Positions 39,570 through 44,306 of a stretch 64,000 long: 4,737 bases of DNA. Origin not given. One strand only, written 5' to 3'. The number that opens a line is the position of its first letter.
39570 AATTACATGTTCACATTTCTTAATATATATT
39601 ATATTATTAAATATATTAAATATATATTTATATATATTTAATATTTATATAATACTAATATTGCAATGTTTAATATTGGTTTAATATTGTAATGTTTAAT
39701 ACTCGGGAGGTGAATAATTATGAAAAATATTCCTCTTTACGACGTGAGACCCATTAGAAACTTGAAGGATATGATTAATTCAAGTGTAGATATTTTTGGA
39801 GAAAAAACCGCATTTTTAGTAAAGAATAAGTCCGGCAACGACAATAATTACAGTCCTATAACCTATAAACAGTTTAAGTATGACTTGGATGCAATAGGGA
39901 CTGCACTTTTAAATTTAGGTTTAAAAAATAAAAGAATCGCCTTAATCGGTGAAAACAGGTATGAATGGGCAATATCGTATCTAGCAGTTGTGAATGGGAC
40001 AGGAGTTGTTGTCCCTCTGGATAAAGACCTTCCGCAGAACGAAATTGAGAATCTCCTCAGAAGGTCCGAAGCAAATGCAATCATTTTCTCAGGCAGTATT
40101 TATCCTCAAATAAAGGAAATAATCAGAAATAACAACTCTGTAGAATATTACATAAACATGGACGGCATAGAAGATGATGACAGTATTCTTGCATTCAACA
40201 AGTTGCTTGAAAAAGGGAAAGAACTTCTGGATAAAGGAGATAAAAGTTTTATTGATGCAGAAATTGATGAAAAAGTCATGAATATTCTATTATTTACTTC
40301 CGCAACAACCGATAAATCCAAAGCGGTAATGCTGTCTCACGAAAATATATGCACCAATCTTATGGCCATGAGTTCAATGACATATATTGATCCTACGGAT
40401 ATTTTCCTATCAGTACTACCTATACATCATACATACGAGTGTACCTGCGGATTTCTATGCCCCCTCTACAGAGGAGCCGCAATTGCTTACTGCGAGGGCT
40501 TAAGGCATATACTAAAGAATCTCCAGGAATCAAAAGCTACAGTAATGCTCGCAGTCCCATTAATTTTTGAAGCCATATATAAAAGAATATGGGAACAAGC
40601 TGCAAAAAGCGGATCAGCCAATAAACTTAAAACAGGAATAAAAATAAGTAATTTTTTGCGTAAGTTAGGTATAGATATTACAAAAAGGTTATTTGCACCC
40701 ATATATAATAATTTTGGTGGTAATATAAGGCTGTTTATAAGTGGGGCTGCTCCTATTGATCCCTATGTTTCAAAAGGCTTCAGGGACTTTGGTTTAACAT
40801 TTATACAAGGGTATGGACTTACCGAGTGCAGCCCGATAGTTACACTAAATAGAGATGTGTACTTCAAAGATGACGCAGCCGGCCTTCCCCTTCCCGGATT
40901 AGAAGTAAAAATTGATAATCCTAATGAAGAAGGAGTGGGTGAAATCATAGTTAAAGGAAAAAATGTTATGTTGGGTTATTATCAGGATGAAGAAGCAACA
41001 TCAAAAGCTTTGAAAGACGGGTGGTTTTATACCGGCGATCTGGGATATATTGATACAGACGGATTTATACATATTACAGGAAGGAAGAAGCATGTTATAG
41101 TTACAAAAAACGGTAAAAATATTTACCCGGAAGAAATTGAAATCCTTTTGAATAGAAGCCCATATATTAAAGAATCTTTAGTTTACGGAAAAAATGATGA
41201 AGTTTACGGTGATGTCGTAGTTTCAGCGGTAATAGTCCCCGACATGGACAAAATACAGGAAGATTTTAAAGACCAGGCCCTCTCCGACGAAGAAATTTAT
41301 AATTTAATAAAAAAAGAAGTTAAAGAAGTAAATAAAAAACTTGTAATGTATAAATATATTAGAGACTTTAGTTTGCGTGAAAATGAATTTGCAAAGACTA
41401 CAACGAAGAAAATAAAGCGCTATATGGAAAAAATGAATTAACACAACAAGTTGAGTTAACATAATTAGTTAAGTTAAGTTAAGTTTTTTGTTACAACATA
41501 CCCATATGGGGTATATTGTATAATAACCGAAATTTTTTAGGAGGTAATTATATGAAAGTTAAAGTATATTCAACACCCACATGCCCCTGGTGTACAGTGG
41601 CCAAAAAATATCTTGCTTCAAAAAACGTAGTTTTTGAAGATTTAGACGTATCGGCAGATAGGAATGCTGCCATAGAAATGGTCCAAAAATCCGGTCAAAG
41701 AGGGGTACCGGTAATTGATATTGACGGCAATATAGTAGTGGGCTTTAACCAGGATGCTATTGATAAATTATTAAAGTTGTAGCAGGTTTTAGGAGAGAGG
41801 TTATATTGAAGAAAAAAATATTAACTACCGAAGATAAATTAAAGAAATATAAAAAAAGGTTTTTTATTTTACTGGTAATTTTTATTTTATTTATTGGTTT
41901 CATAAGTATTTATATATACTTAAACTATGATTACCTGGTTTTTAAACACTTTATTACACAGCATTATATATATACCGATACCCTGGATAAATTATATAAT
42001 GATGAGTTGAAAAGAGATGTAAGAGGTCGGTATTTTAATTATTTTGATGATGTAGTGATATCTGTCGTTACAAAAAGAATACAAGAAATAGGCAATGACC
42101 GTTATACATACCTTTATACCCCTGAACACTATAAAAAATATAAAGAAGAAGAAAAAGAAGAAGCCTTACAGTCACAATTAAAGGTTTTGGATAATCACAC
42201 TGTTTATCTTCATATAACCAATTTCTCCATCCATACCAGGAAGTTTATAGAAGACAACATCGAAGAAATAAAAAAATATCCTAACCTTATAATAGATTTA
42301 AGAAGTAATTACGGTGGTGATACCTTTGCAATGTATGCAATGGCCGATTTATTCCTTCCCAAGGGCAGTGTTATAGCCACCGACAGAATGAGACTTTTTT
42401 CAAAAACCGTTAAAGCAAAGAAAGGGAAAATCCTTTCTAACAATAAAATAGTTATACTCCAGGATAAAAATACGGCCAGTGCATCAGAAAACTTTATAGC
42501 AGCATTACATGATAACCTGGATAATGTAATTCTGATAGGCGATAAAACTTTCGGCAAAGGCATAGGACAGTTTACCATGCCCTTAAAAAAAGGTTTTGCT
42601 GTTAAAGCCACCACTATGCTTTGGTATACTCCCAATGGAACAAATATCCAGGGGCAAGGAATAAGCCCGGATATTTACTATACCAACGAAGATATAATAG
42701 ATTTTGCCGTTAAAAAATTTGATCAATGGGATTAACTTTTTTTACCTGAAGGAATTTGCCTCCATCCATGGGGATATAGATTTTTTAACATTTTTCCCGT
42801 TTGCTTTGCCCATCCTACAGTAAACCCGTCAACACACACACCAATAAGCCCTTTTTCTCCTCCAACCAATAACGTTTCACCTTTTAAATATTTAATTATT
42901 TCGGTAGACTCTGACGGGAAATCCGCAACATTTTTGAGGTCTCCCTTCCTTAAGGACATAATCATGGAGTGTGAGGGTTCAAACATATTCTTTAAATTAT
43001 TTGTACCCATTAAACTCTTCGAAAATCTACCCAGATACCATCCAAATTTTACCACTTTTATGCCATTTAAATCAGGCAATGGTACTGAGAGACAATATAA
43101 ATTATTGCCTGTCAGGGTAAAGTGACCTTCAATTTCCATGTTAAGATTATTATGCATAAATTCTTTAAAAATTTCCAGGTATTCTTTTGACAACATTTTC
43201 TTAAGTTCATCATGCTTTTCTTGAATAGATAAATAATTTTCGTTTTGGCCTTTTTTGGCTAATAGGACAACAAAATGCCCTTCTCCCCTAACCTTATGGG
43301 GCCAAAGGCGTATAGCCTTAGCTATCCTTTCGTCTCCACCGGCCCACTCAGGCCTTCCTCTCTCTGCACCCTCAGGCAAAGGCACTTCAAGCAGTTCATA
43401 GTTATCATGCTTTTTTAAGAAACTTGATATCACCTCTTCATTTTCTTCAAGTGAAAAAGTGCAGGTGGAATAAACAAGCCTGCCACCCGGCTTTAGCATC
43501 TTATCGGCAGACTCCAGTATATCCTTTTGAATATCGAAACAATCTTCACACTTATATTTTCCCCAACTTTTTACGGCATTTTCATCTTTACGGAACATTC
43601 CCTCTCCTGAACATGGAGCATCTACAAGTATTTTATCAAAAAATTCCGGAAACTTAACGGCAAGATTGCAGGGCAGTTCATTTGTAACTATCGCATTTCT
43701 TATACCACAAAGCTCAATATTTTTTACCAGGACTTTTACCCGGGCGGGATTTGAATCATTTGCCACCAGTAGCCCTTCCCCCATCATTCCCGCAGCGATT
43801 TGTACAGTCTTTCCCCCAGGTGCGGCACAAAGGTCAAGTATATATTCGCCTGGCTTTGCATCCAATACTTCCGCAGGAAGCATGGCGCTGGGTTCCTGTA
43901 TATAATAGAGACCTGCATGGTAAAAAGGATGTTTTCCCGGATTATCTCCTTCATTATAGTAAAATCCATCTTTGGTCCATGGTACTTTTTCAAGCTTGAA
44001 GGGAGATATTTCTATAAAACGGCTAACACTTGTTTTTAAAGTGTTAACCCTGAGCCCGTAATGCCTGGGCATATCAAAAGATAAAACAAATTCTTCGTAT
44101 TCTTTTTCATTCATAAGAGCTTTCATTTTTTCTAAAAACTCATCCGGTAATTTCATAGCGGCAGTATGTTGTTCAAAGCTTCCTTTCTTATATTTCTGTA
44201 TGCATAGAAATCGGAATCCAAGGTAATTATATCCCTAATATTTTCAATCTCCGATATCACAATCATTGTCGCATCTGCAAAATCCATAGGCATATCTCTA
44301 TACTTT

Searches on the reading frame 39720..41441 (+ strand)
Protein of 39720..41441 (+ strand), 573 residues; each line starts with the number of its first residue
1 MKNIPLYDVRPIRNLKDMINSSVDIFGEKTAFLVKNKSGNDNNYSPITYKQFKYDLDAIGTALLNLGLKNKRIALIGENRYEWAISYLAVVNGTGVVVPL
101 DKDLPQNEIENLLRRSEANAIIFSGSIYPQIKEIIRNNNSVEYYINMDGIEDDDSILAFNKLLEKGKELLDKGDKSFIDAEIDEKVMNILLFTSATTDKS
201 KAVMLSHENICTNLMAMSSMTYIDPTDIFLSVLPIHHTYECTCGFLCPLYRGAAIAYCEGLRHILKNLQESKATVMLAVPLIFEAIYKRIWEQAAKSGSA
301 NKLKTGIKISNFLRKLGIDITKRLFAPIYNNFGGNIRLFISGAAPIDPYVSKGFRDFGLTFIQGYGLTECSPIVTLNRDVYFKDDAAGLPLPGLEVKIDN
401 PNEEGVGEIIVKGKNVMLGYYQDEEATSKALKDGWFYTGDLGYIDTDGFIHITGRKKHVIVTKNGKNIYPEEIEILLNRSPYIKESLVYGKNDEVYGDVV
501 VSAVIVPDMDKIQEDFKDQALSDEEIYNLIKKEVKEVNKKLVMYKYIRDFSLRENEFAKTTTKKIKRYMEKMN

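Call 60: search_protein_families(library=pfam, proteins=[window:39720-41441:+], max_evalue=0.000001)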
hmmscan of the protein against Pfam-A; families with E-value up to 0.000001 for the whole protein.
window:39720-41441:+ (573 aa): 1 family
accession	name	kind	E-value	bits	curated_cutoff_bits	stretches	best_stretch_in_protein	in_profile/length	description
PF00501.34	AMP-binding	-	1.7e-63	215.2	29.9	1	28-421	10-384/384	AMP-binding enzyme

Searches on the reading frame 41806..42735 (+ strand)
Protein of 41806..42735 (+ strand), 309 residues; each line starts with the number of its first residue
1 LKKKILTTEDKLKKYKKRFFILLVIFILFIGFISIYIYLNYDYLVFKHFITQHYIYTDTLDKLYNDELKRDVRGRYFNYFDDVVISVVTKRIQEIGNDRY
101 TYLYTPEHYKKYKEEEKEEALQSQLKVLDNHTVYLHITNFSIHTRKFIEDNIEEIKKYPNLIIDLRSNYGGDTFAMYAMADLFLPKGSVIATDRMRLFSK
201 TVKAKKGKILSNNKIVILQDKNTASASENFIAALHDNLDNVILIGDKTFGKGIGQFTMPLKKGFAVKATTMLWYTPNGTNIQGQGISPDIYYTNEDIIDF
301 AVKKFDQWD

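Call 60: search_protein_families(library=pfam, proteins=[window:41806-42735:+], max_evalue=0.000001)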
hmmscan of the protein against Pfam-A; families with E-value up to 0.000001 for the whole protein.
window:41806-42735:+ (309 aa): 1 family
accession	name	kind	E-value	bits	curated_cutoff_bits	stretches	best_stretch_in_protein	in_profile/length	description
PF03572.23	Peptidase_S41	-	5.7e-39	133.8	24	1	133-291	3-164/165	Peptidase family S41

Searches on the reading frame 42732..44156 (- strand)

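Call 60: search_protein_families(library=pfam, proteins=[window:42732-44156:-], max_evalue=0.000001)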
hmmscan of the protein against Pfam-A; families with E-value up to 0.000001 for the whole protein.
window:42732-44156:- (474 aa): 4 families
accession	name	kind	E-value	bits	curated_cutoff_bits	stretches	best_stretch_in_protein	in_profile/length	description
PF01189.24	Methyltr_RsmB-F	-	3e-47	161.3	27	1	96-299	2-198/199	16S rRNA methyltransferase RsmB/F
PF17125.10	Methyltr_RsmF_N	-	1.1e-33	116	34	1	3-89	1-86/86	N-terminal domain of 16S rRNA methyltransferase RsmF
PF13636.12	Methyltranf_PUA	-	3.5e-15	56.2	27.6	1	421-466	2-48/49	RNA-binding PUA-like domain of methyltransferase RsmF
PF17126.11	RsmF_methylt_CI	-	2.3e-14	53.6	27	1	332-402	1-61/61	RsmF rRNA methyltransferase first C-terminal domain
